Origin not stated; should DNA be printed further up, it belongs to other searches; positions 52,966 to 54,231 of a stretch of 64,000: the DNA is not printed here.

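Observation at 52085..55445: Unrecognised three-gene module (GHKL ATPase, 321-aa unknown, HARE-HTH/PD-(D/E)xK-like protein) inside the dnd island and coupled to dndH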

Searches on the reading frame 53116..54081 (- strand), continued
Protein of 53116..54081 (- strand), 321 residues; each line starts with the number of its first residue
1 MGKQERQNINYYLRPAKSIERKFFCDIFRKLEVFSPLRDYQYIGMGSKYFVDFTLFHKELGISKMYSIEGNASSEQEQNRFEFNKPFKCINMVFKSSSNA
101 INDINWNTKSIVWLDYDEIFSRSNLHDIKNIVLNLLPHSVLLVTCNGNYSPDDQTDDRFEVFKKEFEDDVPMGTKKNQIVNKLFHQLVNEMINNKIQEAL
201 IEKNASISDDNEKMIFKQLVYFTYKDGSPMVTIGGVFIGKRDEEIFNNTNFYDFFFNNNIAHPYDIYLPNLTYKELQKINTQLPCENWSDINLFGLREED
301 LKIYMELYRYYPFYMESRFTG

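Call 86: find_encoding_contigs(protein=P0103, flank=9000, max_places=1)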
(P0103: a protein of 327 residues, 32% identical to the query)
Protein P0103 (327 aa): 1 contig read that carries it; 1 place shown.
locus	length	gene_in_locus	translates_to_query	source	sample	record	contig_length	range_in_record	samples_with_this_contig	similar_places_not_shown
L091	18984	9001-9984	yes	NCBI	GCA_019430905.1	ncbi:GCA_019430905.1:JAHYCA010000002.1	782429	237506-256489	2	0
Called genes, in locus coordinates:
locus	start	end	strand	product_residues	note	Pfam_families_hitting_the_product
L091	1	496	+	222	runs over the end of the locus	PF00072:Response_reg, PF00486:Trans_reg_C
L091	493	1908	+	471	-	PF08521:2CSK_N, PF26769:HAMP_PhoQ, PF00512:HisKA, PF02518:HATPase_c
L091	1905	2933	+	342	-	PF01547:SBP_bac_1 (faint), PF13531:SBP_bac_11, PF13416:SBP_bac_8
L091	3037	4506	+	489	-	PF00478:IMPDH, PF01070:FMN_dh (weak), PF00571:CBS, PF03060:NMO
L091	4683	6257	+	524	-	PF00117:GATase, PF00733:Asn_synthase (faint), PF06508:QueC (faint), PF07722:Peptidase_C26, PF02540:NAD_synthase, PF03054:tRNA_Me_trans (faint), PF00958:GMP_synt_C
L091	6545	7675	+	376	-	PF18476:PIN_8, PF16289:PIN_12 (faint)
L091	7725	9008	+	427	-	PF13589:HATPase_c_3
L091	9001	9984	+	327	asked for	PF20553:Methyltransf_35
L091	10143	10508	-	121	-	PF08870:DndE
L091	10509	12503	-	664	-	PF02463:SMC_N, PF13476:AAA_23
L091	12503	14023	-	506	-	PF01507:PAPS_reduct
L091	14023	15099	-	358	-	PF14072:DndB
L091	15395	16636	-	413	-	PF01266:DAO, PF02558:ApbA (faint), PF07992:Pyr_redox_2 (faint), PF13450:NAD_binding_8 (weak), PF13454:NAD_binding_9 (faint), PF13738:Pyr_redox_3 (faint)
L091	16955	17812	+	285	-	PF00702:Hydrolase, PF13344:Hydrolase_6, PF13419:HAD_2 (faint), PF13242:Hydrolase_like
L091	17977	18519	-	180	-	PF13328:HD_4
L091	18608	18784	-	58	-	PF06945:DUF1289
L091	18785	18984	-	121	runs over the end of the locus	-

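Call 94: search_protein_families(library=pfam, proteins=[L079:7121-8683:+, L016:7080-8624:+, L051:5542-7128:+, L091:6545-7675:+, L023:11105-11953:+], max_evalue=0.001)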
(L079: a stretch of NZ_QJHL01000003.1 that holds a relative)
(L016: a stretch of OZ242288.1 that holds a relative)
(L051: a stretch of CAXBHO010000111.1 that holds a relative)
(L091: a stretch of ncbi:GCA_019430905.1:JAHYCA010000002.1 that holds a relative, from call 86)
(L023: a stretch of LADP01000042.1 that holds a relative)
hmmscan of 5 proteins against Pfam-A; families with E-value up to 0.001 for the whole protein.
L079:7121-8683:+ (520 aa): 13 families
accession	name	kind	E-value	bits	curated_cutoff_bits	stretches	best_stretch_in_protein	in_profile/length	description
PF08870.17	DndE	-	1.1e-22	80.9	25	1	5-108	2-107/111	DNA sulphur modification protein DndE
PF12846.13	AAA_10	-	1.5e-10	41.1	27.5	2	184-349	18-175/362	AAA-like domain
PF05872.18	HerA_C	-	2.7e-08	33.3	22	1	395-446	247-300/502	Helicase HerA-like C-terminal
PF13401.12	AAA_22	-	4.5e-07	30.7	27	0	186-225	4-40/130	AAA domain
PF01580.24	FtsK_SpoIIIE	-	7.6e-07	29.2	24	1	161-229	17-82/221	FtsK/SpoIIIE family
PF00004.35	AAA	-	7.8e-07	30.1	21.2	0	192-245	3-54/131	ATPase family associated with various cellular activities (AAA)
PF10412.15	TrwB_AAD_bind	-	9.6e-06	25.2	20.5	0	186-229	14-54/387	Type IV secretion-system coupling protein DNA-binding domain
PF01935.23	DUF87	-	1.7e-05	25.5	23.2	1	187-357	23-182/220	Helicase HerA, central domain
PF09848.15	SLFN-g3_helicase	-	0.00019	21.2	24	0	190-221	4-36/354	Schlafen group 3, DNA/RNA helicase domain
PF00270.35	DEAD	-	0.00023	21.4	26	0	400-445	113-157/167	DEAD/DEAH box helicase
PF04851.21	ResIII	-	0.0003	21.2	22.5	0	178-296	20-120/164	Type III restriction enzyme, res subunit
PF13191.12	AAA_16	-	0.00087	20.3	32.6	0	165-214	2-51/167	AAA ATPase domain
PF05707.18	Zot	-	0.00088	19.2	20.3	0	387-451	63-131/197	Zonular occludens toxin (Zot)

L016:7080-8624:+ (514 aa): 10 families
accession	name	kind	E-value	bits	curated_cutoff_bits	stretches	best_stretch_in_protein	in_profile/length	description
PF08870.17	DndE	-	1.6e-08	35.3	25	1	6-102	5-104/111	DNA sulphur modification protein DndE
PF13401.12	AAA_22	-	2.7e-07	31.4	27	1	165-203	5-43/130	AAA domain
PF12846.13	AAA_10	-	2.7e-07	30.4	27.5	0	157-207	13-63/362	AAA-like domain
PF10412.15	TrwB_AAD_bind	-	1.8e-06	27.5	20.5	1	168-207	18-57/387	Type IV secretion-system coupling protein DNA-binding domain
PF20720.3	nSTAND3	-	9.2e-06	25.9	27.2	1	164-200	16-52/155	Novel STAND NTPase 3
PF13191.12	AAA_16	-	5.9e-05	24.1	32.6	0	164-197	24-56/167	AAA ATPase domain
PF05872.18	HerA_C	-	9e-05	21.7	22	0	376-440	234-300/502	Helicase HerA-like C-terminal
PF09848.15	SLFN-g3_helicase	-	0.00021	21.2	24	0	167-193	3-31/354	Schlafen group 3, DNA/RNA helicase domain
PF13481.12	AAA_25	-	0.00022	21.4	27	1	147-198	15-65/195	AAA domain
PF24883.2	NPHP3_N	-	0.00035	21.3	24.8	0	163-201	20-60/164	Nephrocystin 3, N-terminal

L051:5542-7128:+ (528 aa): 10 families
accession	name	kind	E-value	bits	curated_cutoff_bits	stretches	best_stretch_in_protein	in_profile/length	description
PF08870.17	DndE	-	5.5e-15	56.1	25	1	7-112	2-105/111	DNA sulphur modification protein DndE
PF05872.18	HerA_C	-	2.4e-07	30.2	22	1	407-449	257-301/502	Helicase HerA-like C-terminal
PF10412.15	TrwB_AAD_bind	-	4.1e-06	26.4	20.5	0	189-230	15-53/387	Type IV secretion-system coupling protein DNA-binding domain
PF01580.24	FtsK_SpoIIIE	-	1.3e-05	25.2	24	1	160-231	15-82/221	FtsK/SpoIIIE family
PF04851.21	ResIII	-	1.7e-05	25.2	22.5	0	188-251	22-88/164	Type III restriction enzyme, res subunit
PF13401.12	AAA_22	-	1.8e-05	25.5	27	0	191-236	7-50/130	AAA domain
PF12846.13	AAA_10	-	2.8e-05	23.8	27.5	1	185-506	17-336/362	AAA-like domain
PF00270.35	DEAD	-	5.1e-05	23.5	26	0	401-447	114-157/167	DEAD/DEAH box helicase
PF00004.35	AAA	-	0.00016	22.6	21.2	0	194-272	3-69/131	ATPase family associated with various cellular activities (AAA)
PF09848.15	SLFN-g3_helicase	-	0.0004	20.2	24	0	192-224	4-37/354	Schlafen group 3, DNA/RNA helicase domain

L091:6545-7675:+ (376 aa): 2 families
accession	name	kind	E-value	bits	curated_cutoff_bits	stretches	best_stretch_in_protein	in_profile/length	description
PF18476.7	PIN_8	-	7.8e-46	157.3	26.1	1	26-251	3-227/227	PIN like domain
PF16289.11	PIN_12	-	3.9e-06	27.8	32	1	26-148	2-127/172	PIN domain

L023:11105-11953:+ (282 aa): 4 families
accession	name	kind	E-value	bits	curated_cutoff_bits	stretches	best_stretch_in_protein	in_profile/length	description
PF04471.18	Mrr_cat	-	1.6e-25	89.9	21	1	142-257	2-115/115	Restriction endonuclease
PF14338.12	Mrr_N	-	8.9e-16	58.3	29.5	1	24-106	3-84/87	Mrr N-terminal domain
PF22722.2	NA-iREase1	-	2.5e-10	40.8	27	1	149-255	1-106/106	NACHT-associated inactive Restriction Endonuclease 1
PF13156.12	Mrr_cat_2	-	0.00021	21.6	22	1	171-255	27-112/127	Restriction endonuclease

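Call 98: fold_search(model_id=the predicted structure, library=pdb)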
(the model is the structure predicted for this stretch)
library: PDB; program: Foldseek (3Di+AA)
matches with E <= 10: 1827; with E <= 0.001: 358
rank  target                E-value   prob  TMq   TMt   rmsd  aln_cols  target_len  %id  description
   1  4pim_B                2.9e-06  1.00  0.27  0.27  17.4       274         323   10  Ergothioneine-biosynthetic methyltransferase EgtD, apo form (released 2014-12-03)
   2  6fnr_A                3.1e-06  1.00  0.27  0.27  17.5       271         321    9  Ergothioneine-biosynthetic methyltransferase EgtD in complex with chlorohistidine (released 2018-06-13)
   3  4qvg_A                6.3e-06  1.00  0.34  0.32   9.7       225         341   11  Crystal structure of S-adenosylmethionine-dependent methyltransferase SibL in its apo form (released 2015-05-27)
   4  4pin_B                6.6e-06  1.00  0.27  0.27  17.2       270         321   10  Ergothioneine-biosynthetic methyltransferase EgtD in complex with N,N-dimethylhistidine (released 2014-12-03)
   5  4pip_C                7.5e-06  1.00  0.29  0.30  16.8       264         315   10  Engineered EgtD variant EgtD-M252V,E282A in complex with tryptophan and SAH (released 2014-12-03)
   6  4pip_D                7.5e-06  1.00  0.30  0.30  17.0       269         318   10  Engineered EgtD variant EgtD-M252V,E282A in complex with tryptophan and SAH (released 2014-12-03)
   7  9j56_B                8.4e-06  1.00  0.35  0.34   7.5       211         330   10  Functional Investigation of the SAM-Dependent Methyltransferases Rdmb in Anthracycline Biosynthesis (released 2024-11-06)
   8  4qvg_B                9.5e-06  1.00  0.33  0.31   8.8       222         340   10  Crystal structure of S-adenosylmethionine-dependent methyltransferase SibL in its apo form (released 2015-05-27)
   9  4uy5                  1.3e-05  1.00  0.29  0.29  16.7       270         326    9  Crystal structure of Histidine-specific methyltransferase EgtD from Mycobacterium smegmatis (released 2014-10-08)
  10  4pim_A                1.3e-05  1.00  0.28  0.28  16.4       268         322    9  Ergothioneine-biosynthetic methyltransferase EgtD, apo form (released 2014-12-03)
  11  4a6d                  1.4e-05  1.00  0.34  0.32   8.9       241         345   10  Crystal structure of human N-acetylserotonin methyltransferase (ASMT) in complex with SAM (released 2012-11-07)
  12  4qvg_C                1.4e-05  1.00  0.33  0.31   8.0       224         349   11  Crystal structure of S-adenosylmethionine-dependent methyltransferase SibL in its apo form (released 2015-05-27)
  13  7clu_B                1.5e-05  1.00  0.31  0.32  13.3       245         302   10  PigF with SAH (released 2021-07-28)
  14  1qzz                  1.6e-05  1.00  0.33  0.31   6.7       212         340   10  Crystal structure of aclacinomycin-10-hydroxylase (RdmB) in complex with S-adenosyl-L-methionine (SAM) (released 2003-11-25)
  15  8ftr                  1.6e-05  1.00  0.33  0.32   7.7       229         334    8  SgvM methyltransferase with MTA and alpha-ketoleucine (released 2023-11-01)
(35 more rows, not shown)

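Call 101: find_related_loci(query=A2, collection=metagenome_contigs, flank=10000)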
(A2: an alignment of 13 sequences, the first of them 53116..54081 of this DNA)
Query A2 (321 aa) in metagenome_contigs; peptide patterns used: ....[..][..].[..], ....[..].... (x = any residue, [..] = any of these).
467 stretches matched a pattern; 257 encode a relative of the query (tblastn E <= 1e-3); the best 80 are kept; 80 distinct loci.
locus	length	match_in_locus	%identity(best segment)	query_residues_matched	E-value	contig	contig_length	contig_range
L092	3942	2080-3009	39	7-319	4e-72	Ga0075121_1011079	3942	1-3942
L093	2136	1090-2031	38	7-317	5e-73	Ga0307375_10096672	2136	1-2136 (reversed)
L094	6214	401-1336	38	7-319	6e-68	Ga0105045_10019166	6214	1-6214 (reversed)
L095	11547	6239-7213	36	9-320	1e-67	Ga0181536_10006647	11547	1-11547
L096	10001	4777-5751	36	9-320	1e-67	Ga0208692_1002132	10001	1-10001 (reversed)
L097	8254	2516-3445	37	9-317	2e-67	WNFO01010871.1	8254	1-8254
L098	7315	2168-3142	36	9-320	1e-67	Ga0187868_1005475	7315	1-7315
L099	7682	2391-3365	35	9-320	2e-67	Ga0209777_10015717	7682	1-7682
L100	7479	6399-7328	37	9-317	3e-67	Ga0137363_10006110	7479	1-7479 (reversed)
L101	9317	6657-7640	37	7-320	7e-67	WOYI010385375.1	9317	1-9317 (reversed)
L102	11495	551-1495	37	7-317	1e-66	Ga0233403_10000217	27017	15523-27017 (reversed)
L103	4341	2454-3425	36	7-317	2e-66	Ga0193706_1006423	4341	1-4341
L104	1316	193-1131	37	3-320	3e-70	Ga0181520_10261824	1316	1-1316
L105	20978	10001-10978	36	9-320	7e-66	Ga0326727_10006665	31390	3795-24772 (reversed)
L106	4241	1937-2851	37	7-317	5e-66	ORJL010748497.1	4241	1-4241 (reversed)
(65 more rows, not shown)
